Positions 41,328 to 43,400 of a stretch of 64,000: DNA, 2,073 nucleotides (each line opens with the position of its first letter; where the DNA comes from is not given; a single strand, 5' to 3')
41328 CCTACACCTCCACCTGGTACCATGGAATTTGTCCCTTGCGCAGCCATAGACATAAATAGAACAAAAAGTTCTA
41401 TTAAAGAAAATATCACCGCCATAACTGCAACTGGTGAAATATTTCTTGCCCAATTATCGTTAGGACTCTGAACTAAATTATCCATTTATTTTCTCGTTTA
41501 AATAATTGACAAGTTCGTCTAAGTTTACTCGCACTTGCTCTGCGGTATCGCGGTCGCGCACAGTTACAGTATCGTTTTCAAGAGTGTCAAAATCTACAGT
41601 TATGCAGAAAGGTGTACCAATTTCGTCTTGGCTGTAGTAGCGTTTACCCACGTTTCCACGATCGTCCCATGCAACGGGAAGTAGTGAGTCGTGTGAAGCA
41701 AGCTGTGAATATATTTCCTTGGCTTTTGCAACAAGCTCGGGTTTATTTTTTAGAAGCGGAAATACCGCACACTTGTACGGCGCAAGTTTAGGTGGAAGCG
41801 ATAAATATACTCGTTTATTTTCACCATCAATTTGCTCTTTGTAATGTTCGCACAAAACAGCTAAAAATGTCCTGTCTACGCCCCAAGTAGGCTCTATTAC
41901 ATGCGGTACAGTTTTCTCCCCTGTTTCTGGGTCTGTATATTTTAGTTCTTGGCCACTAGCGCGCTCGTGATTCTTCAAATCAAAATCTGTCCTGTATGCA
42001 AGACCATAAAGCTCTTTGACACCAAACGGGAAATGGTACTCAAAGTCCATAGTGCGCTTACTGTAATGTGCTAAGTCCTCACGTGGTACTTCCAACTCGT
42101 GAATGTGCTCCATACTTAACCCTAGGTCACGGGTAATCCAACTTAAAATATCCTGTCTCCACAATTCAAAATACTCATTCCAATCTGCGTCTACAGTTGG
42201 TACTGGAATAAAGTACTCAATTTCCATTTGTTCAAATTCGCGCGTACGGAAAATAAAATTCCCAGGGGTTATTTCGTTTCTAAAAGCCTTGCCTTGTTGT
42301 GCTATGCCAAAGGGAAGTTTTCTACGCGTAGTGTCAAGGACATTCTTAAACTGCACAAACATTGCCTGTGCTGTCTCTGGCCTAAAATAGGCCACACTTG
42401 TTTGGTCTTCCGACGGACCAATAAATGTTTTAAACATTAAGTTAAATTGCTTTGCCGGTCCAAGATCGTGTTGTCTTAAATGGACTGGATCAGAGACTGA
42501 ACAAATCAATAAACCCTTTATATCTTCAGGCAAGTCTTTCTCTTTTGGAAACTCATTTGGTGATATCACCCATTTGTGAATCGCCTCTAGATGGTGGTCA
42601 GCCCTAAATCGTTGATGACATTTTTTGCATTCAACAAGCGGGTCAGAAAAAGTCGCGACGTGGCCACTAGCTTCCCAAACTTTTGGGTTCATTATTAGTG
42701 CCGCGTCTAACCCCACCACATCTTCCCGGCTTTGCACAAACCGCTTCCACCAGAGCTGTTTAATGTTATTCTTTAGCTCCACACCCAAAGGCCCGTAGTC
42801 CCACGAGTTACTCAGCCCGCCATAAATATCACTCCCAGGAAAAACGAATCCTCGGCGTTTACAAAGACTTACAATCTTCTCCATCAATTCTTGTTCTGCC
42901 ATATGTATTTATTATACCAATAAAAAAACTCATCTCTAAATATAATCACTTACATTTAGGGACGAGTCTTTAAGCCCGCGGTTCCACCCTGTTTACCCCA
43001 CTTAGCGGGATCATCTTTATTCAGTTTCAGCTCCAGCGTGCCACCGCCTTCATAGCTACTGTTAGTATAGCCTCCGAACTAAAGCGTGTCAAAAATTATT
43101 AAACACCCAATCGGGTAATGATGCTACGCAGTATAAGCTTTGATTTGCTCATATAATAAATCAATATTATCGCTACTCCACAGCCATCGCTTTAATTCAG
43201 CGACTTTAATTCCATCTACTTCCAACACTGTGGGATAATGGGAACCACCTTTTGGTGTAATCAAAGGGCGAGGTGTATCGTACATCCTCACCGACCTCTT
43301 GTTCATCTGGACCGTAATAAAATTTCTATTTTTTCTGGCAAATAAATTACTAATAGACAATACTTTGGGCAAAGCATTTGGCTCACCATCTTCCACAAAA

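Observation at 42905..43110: Glycine T-box riboswitch in front of an alpha2-type glyS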

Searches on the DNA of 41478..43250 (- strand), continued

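Call 71: search_with_rna_model(model_id=R1, sources=[window, L028, L081, L085, L092, L104, L107, L109, L111, L144, L146, L153, L164, L172, L174, L177, L199, L201, L202, L204, L205, L206, L207], max_evalue=1e-9, make_alignment=true)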
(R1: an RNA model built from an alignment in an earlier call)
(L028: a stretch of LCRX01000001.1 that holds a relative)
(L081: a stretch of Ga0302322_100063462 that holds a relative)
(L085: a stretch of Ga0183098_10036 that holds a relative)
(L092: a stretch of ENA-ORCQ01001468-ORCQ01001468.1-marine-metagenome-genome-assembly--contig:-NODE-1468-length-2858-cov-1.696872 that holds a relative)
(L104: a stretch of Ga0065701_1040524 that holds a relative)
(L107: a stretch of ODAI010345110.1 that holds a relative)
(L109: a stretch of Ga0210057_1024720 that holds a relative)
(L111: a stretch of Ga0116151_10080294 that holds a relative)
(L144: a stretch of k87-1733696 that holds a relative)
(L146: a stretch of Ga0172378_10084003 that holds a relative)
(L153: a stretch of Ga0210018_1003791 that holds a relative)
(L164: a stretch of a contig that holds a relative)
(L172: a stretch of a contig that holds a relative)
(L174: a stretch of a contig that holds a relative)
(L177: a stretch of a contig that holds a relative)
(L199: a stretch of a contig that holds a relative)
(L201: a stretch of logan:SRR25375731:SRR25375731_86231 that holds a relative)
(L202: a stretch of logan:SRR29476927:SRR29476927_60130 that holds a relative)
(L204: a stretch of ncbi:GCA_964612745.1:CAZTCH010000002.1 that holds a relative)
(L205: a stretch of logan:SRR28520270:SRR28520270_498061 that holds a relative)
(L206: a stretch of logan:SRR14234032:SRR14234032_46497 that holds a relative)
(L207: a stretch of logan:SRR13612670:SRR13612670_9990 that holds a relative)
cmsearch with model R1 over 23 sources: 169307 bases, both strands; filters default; matches with E-value up to 1e-9: 23.
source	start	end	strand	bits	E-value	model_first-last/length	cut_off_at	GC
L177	4973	5071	+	87.8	3.1e-25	1-103/103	no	0.44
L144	2859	2960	+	87.6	3.5e-25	1-103/103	no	0.52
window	42958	43059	-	85.1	2e-24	1-103/103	no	0.54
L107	296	400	-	81.9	2e-23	1-103/103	no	0.63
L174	777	878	-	80.5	5.3e-23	1-103/103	no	0.52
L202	64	169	+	79.3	1.3e-22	1-103/103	no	0.58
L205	456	557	+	78.7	1.9e-22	1-103/103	no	0.52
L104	9176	9278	-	78.3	2.6e-22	1-103/103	no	0.51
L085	2936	3036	+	76.9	7e-22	1-103/103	no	0.58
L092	1084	1183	+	76.2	1.1e-21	1-103/103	no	0.56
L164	6756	6853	+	74.9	3e-21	1-103/103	no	0.39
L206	909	1021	+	74.5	3.9e-21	1-103/103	no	0.54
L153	5897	6010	-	73.6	7.4e-21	1-103/103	no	0.54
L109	4998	5093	+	73.4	8.4e-21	1-103/103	no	0.52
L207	764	878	+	71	4.5e-20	1-103/103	no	0.55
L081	2575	2677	-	69.3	1.5e-19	1-103/103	no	0.57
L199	197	290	-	68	3.9e-19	1-103/103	no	0.41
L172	660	788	-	67.4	5.8e-19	1-103/103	no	0.46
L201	908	1019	+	66.5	1.1e-18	1-103/103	no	0.51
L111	424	534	-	64.4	5e-18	1-103/103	no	0.59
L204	889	1005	+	60.9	5.9e-17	1-103/103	no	0.55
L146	1192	1311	+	54.6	5.3e-15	1-103/103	no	0.38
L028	2279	2395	+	46.4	1.8e-12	1-103/103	no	0.66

Alignment A3: 23 matches aligned to the model, 156 columns, each read 5' to 3' on its own strand. Consensus structure (alignment columns), stored with it:
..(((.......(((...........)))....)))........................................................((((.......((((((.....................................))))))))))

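Call 81: search_with_rna_model(model_id=R1, sources=[L209, L210], max_evalue=1, show_alignments=2)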
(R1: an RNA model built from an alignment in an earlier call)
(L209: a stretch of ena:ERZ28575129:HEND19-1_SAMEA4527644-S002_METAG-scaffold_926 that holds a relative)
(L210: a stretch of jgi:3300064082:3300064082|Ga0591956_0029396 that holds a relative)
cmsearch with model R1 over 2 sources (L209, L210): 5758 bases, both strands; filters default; matches with E-value up to 1: 1.
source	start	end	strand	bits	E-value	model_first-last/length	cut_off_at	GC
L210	837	935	+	72.4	5.7e-22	1-103/103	no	0.6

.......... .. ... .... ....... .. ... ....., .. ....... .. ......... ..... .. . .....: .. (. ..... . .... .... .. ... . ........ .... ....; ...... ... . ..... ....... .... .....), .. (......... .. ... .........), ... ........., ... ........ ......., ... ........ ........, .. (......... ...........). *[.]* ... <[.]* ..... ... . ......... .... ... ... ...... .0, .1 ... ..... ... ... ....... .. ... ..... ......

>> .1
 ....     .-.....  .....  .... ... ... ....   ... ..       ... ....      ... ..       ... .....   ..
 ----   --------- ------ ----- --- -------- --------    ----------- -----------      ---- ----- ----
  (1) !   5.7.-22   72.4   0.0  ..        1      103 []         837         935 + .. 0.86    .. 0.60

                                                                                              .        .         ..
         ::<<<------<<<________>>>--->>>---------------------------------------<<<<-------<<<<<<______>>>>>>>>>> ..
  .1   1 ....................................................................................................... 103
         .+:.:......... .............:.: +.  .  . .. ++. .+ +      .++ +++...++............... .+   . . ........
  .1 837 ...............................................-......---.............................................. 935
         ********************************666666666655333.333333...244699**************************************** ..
